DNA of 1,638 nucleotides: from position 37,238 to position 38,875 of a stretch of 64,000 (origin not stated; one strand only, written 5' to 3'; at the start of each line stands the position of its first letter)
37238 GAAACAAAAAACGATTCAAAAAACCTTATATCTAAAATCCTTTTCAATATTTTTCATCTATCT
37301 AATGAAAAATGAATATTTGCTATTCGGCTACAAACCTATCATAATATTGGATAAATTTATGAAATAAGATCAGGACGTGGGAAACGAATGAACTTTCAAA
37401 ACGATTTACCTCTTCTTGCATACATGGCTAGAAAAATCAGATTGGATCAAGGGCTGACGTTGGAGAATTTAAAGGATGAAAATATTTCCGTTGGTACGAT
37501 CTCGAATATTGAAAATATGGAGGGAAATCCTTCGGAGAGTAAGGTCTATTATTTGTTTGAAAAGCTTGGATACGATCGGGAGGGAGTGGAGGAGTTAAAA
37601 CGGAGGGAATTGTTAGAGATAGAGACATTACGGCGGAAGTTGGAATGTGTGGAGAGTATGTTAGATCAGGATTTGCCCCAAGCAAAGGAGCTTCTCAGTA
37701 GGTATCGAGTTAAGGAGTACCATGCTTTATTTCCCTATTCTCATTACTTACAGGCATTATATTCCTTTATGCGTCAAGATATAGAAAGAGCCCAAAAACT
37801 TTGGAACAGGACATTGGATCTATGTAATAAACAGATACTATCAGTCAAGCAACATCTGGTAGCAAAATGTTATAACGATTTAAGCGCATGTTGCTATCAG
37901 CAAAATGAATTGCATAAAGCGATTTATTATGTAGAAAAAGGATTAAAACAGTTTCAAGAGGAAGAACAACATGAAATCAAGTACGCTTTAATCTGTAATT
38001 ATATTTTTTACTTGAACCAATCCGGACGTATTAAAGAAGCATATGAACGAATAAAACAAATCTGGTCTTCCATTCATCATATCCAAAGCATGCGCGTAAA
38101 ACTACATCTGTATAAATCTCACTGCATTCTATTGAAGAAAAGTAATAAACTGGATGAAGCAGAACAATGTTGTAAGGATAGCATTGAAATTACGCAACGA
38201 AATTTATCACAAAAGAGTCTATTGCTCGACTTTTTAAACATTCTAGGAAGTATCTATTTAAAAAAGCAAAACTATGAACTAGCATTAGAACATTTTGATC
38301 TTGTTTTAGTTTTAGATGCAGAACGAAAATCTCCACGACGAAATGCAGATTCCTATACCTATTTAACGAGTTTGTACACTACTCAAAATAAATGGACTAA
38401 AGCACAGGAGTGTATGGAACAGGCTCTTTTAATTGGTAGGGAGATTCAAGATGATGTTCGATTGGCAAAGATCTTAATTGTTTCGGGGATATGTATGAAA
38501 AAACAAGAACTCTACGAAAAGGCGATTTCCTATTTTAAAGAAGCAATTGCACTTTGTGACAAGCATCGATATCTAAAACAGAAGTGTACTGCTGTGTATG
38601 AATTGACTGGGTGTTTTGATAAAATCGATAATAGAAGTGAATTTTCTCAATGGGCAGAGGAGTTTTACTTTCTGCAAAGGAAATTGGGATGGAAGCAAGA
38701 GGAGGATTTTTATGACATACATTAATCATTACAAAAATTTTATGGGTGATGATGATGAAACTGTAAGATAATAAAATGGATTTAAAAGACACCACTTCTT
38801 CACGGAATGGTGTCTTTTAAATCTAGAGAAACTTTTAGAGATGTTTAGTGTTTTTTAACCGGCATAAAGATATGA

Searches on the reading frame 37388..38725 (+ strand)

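Call 91: search_protein_families(library=pfam, proteins=[window:37388-38725:+], max_evalue=0.001)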
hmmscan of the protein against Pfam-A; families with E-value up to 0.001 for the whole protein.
window:37388-38725:+ (445 aa): 14 families
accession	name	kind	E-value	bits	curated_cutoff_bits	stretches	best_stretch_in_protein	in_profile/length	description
PF13424.12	TPR_12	-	3e-22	79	30.1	3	328-391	11-76/77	Tetratricopeptide repeat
PF07719.23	TPR_2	-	2.1e-18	65.3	27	0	282-310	3-31/34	Tetratricopeptide repeat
PF00515.34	TPR_1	-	1.3e-11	44.3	27.8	0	283-310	4-31/34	Tetratricopeptide repeat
PF13176.12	TPR_7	-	2.7e-10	39.9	27.9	0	285-314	4-33/36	Tetratricopeptide repeat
PF13374.12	TPR_10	-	4.6e-10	39.6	27.5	0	320-352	2-34/42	Tetratricopeptide repeat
PF17874.7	TPR_MalT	-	1.7e-09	37.9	45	0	210-276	91-159/336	MalT-like TPR region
PF13428.12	TPR_14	-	2.2e-06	28.2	23.5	0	162-200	4-42/44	Tetratricopeptide repeat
PF13181.12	TPR_8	-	2.5e-06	27.6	25.7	0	282-309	3-30/34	Tetratricopeptide repeat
PF25058.1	ARM_TT21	-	4.9e-05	23.8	27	0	364-394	11-41/155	Tetratricopeptide repeat protein 21 ARM repeat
PF13432.12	TPR_16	-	0.00031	21.6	32.7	0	281-310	32-61/65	Tetratricopeptide repeat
PF14559.12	TPR_19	-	0.00032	21.4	25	0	291-352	2-57/68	Tetratricopeptide repeat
PF01381.28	HTH_3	-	0.00055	20.4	23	1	15-63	2-51/55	Helix-turn-helix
PF04190.19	GET4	-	0.00065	19.9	30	0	172-305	1-114/257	Golgi to ER traffic protein 4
PF23914.1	TPR_CcmH_CycH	-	0.00086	19.6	42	0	93-148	100-153/158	Cytochrome c-type biogenesis protein H TPR domain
